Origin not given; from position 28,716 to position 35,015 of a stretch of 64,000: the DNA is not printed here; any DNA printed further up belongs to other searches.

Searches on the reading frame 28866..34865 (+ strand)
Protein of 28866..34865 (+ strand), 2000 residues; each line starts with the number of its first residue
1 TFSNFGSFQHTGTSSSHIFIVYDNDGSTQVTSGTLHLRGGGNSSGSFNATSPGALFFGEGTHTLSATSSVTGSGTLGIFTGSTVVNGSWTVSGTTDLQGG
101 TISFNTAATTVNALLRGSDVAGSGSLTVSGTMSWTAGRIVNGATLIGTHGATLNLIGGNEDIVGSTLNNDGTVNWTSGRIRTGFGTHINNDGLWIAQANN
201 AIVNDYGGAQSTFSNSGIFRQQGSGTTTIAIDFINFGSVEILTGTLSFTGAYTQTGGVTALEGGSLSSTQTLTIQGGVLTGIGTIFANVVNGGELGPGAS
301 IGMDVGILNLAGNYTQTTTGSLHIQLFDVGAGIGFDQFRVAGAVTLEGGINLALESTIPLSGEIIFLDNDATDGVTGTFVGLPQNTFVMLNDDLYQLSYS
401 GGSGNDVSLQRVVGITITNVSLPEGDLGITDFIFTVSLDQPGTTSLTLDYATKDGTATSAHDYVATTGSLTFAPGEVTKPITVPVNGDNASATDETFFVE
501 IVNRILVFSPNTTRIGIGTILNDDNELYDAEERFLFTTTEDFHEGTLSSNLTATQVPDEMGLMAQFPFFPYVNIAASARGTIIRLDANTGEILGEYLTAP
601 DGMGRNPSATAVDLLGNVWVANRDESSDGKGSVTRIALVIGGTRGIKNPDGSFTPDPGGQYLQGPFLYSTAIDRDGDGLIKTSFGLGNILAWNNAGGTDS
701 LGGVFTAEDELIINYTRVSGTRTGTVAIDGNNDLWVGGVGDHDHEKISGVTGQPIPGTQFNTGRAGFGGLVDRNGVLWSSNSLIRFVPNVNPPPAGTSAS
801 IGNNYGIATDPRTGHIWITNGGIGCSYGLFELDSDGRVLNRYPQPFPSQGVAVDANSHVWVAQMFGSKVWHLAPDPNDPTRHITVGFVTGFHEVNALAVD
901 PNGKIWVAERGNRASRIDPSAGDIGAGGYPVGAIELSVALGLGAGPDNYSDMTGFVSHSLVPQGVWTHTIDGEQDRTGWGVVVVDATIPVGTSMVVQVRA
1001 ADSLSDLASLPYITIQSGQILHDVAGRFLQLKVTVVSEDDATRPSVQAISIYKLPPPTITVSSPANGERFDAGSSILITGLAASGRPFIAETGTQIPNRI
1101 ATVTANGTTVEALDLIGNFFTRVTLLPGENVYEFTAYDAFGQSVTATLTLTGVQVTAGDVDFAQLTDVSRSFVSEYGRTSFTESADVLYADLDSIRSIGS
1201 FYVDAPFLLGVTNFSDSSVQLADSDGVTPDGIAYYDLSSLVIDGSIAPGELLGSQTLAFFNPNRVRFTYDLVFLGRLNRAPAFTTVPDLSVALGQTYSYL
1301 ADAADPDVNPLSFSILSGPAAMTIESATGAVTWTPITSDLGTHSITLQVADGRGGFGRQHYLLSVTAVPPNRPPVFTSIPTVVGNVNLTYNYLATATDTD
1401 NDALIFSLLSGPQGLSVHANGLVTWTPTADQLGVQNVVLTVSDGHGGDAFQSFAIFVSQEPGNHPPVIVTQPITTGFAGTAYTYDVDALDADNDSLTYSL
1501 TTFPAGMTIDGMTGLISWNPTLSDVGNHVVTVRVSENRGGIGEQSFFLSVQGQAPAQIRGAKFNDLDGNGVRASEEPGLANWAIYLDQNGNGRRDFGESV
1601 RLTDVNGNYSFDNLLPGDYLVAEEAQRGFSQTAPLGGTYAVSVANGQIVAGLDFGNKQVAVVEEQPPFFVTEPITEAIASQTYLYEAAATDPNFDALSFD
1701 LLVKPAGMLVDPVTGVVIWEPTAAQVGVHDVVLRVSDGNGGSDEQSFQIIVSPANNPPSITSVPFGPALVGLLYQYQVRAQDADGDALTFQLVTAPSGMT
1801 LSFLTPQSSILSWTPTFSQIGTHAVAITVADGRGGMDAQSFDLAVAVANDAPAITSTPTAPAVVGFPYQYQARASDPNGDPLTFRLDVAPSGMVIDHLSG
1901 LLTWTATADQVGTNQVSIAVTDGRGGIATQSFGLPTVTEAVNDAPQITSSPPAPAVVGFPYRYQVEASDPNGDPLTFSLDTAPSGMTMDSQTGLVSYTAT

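Call 18: search_protein_families(library=pfam, proteins=[window:28866-34865:+], max_evalue=0.001)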
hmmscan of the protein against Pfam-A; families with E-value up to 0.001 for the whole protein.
window:28866-34865:+ (2000 aa): 7 families
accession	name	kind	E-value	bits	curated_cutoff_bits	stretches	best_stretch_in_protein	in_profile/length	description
PF05345.18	He_PIG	-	1.9e-43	147.3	24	6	1465-1550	1-95/96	Putative Ig domain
PF17963.7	Big_9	-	4.1e-36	124.2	23.6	5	1371-1449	1-82/89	Bacterial Ig domain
PF17892.7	Cadherin_5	-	5.4e-25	87.5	26.5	4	1391-1453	28-93/98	Cadherin-like domain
PF24908.1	Ig_SIBA-E_2nd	-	2.2e-17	63.7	27.8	0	1289-1364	8-87/117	Integrin beta-like protein A-E, second Ig-like domain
PF03160.20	Calx-beta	-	8.1e-14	52.1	27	1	432-503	24-96/119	Calx-beta domain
PF17210.9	SdrD_B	-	5.3e-09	36.7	29.7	1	1563-1637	8-78/112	SdrD B-like domain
PF08450.18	SGL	-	4.5e-05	23.6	26.3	0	850-886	188-223/246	SMP-30/Gluconolactonase/LRE-like region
